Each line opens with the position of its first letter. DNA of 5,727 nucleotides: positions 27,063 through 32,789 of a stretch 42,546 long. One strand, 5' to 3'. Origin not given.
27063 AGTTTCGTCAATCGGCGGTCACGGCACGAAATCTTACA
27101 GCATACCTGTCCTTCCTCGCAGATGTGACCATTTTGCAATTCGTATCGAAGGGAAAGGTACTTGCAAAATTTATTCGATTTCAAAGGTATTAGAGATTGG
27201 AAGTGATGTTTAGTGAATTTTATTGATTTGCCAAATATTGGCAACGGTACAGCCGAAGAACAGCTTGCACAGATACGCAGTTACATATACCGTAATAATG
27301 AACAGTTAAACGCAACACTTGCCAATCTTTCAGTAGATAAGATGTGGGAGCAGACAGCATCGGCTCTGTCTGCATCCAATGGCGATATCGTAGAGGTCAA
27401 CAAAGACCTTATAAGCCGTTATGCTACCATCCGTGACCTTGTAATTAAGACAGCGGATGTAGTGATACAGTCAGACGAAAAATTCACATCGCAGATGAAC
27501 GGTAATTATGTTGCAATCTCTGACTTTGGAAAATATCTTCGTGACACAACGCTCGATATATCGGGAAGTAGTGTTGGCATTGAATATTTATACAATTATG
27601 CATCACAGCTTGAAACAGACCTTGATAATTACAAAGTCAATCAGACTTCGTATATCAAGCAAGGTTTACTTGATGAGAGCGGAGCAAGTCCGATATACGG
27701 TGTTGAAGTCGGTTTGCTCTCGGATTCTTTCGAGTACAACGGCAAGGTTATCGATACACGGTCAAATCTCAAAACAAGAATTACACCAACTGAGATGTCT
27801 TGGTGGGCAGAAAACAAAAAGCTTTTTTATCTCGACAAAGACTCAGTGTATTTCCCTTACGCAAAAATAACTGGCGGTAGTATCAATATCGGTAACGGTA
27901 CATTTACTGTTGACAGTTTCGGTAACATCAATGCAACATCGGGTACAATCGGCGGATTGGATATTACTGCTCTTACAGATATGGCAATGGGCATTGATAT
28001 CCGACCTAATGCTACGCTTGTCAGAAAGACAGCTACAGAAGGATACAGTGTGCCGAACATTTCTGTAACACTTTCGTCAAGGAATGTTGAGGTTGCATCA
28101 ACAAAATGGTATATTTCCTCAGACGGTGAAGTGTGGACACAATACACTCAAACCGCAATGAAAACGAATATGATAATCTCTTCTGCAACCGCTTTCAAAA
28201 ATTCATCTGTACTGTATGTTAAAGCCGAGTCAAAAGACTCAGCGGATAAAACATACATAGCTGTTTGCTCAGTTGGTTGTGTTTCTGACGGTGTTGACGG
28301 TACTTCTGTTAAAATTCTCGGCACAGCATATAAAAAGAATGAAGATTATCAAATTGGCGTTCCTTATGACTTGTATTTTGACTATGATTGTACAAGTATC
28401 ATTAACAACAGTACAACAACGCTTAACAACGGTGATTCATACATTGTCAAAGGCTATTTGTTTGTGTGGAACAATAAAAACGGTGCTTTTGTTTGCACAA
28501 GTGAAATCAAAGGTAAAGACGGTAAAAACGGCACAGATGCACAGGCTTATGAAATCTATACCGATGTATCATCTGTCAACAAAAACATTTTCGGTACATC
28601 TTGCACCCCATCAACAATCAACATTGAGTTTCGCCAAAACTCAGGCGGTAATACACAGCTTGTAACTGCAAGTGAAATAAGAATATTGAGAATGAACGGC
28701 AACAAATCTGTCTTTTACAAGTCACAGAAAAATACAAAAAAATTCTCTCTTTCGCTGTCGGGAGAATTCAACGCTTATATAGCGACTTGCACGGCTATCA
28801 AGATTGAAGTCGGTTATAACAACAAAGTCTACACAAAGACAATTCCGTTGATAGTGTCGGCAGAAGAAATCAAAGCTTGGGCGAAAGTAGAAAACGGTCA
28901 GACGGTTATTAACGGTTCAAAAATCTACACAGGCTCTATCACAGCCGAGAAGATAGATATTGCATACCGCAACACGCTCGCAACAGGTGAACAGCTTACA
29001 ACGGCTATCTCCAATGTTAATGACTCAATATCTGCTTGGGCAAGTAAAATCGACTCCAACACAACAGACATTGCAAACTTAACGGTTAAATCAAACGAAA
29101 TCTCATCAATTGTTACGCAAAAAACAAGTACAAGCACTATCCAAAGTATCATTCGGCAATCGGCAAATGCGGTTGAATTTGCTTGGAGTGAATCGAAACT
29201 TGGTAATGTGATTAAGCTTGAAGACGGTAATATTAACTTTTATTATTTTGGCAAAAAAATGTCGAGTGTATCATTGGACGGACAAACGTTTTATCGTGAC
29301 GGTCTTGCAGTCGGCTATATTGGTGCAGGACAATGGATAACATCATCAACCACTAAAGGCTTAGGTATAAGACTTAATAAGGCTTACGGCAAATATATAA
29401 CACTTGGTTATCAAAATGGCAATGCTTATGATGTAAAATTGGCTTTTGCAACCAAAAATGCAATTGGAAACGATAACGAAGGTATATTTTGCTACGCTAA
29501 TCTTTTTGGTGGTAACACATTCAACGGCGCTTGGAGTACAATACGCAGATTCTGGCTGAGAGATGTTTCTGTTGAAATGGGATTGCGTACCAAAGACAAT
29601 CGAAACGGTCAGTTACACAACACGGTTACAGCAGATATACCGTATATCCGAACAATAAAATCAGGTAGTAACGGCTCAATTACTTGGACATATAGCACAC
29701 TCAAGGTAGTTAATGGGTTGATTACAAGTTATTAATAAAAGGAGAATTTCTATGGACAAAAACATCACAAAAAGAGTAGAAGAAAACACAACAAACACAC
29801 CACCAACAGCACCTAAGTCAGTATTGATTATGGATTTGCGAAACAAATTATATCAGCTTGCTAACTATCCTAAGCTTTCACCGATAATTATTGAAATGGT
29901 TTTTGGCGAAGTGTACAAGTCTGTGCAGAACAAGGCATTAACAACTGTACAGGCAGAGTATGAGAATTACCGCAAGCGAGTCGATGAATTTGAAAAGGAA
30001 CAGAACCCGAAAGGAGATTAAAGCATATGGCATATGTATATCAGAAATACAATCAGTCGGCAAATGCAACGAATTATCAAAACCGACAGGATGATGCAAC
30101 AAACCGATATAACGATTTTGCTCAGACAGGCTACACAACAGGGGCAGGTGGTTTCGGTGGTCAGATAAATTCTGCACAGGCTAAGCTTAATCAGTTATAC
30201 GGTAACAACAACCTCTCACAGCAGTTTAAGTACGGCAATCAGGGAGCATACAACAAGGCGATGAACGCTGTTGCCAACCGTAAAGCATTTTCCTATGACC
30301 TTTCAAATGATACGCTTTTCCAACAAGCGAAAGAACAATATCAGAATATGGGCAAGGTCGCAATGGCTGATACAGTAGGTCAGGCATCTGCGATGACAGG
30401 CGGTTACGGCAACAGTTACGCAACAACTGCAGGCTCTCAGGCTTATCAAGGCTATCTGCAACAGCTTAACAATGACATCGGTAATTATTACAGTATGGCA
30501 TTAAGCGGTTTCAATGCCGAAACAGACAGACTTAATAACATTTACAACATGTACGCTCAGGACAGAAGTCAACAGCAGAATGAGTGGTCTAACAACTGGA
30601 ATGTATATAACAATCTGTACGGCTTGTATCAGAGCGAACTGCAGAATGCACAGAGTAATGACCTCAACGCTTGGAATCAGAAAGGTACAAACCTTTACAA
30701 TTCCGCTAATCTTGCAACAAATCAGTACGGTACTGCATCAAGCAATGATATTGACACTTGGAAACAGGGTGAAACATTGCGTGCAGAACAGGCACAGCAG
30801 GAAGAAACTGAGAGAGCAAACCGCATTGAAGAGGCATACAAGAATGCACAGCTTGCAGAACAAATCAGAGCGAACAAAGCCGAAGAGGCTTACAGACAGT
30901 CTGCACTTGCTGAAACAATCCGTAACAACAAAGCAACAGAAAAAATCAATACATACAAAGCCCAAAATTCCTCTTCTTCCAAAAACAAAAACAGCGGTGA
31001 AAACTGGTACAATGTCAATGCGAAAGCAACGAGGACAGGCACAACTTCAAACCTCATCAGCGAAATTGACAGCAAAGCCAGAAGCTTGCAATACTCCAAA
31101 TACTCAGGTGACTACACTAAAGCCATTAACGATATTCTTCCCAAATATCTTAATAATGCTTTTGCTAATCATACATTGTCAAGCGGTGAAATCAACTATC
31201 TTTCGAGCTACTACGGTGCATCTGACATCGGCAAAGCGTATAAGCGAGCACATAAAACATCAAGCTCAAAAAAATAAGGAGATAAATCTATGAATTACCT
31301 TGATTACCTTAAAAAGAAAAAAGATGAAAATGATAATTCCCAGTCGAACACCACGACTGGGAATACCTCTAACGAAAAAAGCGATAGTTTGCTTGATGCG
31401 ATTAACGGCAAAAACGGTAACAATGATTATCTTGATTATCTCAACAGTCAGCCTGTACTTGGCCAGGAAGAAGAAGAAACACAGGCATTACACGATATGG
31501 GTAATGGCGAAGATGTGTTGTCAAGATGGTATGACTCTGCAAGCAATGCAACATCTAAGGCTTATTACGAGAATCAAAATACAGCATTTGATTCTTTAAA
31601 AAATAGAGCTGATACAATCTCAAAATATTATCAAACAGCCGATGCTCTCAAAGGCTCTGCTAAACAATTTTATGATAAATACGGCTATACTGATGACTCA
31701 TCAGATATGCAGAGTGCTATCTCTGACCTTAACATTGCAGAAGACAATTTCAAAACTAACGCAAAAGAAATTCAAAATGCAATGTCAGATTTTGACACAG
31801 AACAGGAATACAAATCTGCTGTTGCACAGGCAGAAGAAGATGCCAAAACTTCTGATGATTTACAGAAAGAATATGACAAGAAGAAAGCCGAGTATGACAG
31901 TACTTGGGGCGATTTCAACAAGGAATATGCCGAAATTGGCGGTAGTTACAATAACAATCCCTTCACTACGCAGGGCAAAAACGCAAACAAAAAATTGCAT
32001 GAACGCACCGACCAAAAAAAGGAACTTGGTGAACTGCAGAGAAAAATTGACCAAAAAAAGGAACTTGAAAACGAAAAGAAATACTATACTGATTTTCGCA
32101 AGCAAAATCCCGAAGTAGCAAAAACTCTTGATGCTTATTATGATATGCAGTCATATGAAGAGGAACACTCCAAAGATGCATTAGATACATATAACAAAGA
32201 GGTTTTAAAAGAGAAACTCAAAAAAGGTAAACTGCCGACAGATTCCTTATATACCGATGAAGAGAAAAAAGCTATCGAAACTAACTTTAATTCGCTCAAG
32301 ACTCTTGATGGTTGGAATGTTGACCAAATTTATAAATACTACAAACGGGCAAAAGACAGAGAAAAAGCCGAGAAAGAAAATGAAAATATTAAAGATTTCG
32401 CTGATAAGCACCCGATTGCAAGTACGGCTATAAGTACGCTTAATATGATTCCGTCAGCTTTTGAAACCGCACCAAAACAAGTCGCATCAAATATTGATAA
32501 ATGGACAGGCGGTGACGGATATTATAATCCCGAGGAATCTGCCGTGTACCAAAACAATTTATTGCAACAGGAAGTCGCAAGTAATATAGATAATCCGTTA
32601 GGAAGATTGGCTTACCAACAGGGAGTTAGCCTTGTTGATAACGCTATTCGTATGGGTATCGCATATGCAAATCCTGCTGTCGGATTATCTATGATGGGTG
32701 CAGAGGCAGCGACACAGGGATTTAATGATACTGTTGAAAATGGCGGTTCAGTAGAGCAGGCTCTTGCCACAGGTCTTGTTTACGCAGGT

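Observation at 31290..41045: A 3251-aa polyvalent-type giant protein occupies 23% of the genome, inside the tail module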

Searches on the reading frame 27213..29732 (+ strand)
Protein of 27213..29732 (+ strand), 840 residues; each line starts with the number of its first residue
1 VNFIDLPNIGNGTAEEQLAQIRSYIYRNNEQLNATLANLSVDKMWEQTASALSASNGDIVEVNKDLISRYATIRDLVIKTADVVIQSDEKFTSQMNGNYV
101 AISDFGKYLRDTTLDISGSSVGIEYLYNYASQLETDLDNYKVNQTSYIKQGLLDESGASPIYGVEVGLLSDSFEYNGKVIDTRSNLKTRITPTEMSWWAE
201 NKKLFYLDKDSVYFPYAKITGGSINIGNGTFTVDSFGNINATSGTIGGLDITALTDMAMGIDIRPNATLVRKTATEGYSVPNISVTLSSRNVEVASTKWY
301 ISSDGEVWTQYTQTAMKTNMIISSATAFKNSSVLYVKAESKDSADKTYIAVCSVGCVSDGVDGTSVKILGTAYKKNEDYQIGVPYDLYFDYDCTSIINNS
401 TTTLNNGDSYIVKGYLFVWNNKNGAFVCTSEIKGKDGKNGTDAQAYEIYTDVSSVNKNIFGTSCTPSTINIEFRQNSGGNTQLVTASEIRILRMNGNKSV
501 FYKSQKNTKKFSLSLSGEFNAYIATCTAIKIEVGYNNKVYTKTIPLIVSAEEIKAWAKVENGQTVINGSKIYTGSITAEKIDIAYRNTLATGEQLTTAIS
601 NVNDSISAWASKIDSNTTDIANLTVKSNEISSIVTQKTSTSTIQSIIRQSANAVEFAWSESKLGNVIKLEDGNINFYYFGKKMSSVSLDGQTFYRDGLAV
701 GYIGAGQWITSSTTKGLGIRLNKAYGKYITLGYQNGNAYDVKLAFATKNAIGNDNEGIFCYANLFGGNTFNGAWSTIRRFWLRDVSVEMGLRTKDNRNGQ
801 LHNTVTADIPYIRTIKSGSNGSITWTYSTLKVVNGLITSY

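Call 9: search_protein_families(library=phrogs, proteins=[window:27213-29732:+], max_evalue=0.001)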
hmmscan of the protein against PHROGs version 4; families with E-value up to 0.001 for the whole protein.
window:27213-29732:+ (840 aa): 1 family
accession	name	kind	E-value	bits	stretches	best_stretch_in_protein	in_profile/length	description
phrog_9886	-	unknown function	8.9e-11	41.3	1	616-837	734-933/940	-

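Call 10: search_protein_families(library=pfam, proteins=[window:27213-29732:+], max_evalue=0.05)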
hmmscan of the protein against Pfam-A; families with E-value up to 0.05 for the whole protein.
window:27213-29732:+ (840 aa): 0 families

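Call 73: search_solved_structures(query=window:27213-29732:+, max_evalue=0.01)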
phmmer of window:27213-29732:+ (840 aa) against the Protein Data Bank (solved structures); distinct sequences matched with E-value up to 0.01: 0.

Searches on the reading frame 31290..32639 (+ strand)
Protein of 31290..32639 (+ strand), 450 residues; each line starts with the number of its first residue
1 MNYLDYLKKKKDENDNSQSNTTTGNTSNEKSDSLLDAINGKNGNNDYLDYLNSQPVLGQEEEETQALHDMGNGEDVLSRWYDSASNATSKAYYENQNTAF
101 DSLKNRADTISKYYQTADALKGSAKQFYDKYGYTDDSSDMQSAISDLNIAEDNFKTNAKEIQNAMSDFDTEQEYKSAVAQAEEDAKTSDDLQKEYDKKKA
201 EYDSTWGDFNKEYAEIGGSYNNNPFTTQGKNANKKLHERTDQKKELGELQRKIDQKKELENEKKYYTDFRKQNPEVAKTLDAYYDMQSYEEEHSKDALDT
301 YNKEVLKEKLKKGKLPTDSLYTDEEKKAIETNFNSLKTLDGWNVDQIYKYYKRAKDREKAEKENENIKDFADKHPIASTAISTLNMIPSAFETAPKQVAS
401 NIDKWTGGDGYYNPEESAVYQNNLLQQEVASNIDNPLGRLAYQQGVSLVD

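Call 8: search_protein_families(library=pfam, proteins=[window:31290-32639:+], max_evalue=10)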
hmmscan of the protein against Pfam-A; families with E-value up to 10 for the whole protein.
window:31290-32639:+ (450 aa): 1 family
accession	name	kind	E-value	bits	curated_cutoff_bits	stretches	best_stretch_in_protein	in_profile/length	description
PF16087.11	DUF4817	-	0.38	10.9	22.6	1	102-134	1-33/55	Helix-turn-helix domain (DUF4817)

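Call 28: search_protein_families(library=phrogs, proteins=[window:31290-32639:+], max_evalue=0.01)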
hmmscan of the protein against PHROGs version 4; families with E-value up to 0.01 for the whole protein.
window:31290-32639:+ (450 aa): 0 families

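Call 96: search_protein_families(library=ncbifam, proteins=[window:31290-32639:+], max_evalue=0.01)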
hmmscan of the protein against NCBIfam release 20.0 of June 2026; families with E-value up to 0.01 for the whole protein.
window:31290-32639:+ (450 aa): 0 families
